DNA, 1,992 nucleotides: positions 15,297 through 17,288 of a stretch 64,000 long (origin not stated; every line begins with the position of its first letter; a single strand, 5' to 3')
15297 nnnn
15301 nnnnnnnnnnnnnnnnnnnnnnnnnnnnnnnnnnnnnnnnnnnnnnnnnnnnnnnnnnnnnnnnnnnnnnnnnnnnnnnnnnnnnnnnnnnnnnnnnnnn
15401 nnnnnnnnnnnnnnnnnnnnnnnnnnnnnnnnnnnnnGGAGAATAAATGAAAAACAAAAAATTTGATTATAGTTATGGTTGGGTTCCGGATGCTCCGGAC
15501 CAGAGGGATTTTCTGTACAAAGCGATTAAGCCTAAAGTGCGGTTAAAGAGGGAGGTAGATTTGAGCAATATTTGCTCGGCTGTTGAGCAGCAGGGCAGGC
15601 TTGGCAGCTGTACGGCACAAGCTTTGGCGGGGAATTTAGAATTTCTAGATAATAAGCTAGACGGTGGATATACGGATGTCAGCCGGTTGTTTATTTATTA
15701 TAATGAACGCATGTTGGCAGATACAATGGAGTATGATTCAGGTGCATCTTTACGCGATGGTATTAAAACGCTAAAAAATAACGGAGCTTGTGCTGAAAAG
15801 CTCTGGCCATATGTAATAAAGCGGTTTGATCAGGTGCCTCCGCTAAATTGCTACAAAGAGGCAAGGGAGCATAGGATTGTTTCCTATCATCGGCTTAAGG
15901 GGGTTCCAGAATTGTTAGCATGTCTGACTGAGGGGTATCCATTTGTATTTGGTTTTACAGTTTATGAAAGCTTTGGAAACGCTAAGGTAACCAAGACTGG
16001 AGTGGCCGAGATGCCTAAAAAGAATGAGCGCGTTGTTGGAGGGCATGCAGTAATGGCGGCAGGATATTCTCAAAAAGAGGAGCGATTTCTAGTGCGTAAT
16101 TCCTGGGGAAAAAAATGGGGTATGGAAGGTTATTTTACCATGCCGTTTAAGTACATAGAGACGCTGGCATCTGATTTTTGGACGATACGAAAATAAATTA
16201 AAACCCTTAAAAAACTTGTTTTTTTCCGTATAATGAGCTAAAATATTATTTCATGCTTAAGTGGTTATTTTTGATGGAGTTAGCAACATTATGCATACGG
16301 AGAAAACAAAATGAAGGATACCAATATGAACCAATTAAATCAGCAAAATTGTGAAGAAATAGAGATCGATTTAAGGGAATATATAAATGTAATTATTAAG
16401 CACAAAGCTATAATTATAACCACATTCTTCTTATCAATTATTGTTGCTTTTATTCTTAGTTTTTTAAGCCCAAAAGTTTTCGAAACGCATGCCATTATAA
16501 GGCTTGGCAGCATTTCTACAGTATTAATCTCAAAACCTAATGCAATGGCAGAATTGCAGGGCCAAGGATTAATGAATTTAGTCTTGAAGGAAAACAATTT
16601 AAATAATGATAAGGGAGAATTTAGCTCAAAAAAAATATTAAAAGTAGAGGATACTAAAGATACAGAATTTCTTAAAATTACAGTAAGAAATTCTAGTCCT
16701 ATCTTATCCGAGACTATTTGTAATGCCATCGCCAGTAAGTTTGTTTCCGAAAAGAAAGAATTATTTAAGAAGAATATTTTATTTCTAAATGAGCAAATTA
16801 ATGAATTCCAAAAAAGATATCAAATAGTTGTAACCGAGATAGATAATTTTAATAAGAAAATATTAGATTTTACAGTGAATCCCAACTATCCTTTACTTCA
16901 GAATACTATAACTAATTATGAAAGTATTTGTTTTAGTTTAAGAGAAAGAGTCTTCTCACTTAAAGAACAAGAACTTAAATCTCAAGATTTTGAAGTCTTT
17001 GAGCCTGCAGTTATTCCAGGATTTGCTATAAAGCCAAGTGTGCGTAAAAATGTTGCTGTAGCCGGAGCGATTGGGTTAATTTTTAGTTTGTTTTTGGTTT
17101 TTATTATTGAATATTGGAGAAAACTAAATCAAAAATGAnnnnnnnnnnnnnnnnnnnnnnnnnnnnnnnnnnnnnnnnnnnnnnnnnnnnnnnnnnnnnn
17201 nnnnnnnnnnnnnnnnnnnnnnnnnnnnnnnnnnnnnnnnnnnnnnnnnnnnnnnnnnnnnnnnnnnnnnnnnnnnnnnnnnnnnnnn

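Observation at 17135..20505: gmd followed by a Zn-ribbon C-methyltransferase-like enzyme and a Gmd paralogue: possible GDP-linked 3-C-methyl-6-deoxyhexose branch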

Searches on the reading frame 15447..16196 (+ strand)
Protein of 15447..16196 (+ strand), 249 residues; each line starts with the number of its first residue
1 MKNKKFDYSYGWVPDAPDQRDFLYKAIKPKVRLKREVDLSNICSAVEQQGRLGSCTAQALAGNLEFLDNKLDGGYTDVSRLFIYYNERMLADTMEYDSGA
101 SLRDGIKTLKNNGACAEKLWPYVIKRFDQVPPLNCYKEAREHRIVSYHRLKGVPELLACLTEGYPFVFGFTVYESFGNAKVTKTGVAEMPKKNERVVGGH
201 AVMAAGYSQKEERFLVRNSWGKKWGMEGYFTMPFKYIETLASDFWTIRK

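Call 75: search_protein_families(library=pfam, proteins=[window:15447-16196:+], max_evalue=0.00001)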
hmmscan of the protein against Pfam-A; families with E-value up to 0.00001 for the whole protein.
window:15447-16196:+ (249 aa): 1 family
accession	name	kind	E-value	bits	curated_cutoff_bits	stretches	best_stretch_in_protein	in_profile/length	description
PF00112.29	Peptidase_C1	-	2.6e-13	51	20.7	1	42-232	13-202/220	Papain family cysteine protease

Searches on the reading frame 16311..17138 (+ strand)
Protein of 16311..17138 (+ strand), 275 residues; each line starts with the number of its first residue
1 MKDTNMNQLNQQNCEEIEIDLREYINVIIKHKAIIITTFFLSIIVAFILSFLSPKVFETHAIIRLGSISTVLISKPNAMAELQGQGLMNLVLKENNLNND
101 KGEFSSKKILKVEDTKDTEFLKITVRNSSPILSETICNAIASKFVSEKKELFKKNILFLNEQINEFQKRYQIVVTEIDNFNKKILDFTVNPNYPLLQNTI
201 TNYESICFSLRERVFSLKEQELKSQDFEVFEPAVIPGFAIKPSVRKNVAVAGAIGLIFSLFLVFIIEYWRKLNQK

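Call 4: search_protein_families(library=pfam, proteins=[window:16311-17138:+])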
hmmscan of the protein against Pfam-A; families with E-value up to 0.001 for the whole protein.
window:16311-17138:+ (275 aa): 1 family
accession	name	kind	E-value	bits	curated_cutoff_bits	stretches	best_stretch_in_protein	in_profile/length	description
PF02706.20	Wzz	-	8.6e-09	36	25.5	1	18-84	2-66/91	Chain length determinant protein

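Call 5: search_protein_families(library=ncbifam, proteins=[window:16311-17138:+])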
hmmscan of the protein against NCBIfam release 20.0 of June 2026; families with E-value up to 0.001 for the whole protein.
window:16311-17138:+ (275 aa): 6 families
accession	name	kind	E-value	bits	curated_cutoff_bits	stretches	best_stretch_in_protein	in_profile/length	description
TIGR01006.1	polys_exp_MPA1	subfamily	1.5e-08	34.4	296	0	11-52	3-41/226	CspC family polysaccharide chain length determinant protein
TIGR03007.1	pepcterm_ChnLen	equivalog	1.2e-07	30.4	278.85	1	107-189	110-196/498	XrtA system polysaccharide chain length determinant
NF007699.1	PRK10381.1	equivalog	1.4e-06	27.5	300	1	3-129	11-135/368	LPS O-antigen length regulator Wzz(fepE)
TIGR01005.1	eps_transp_fam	subfamily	2.8e-05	22.5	411.7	0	98-183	134-223/754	exopolysaccharide transport protein family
TIGR03017.1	EpsF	equivalog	7e-05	21.7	422.75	0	21-64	3-46/444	chain length determinant protein EpsF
NF007350.0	PRK09841.1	equivalog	0.00083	17.6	1248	1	2-65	2-64/726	tyrosine-protein kinase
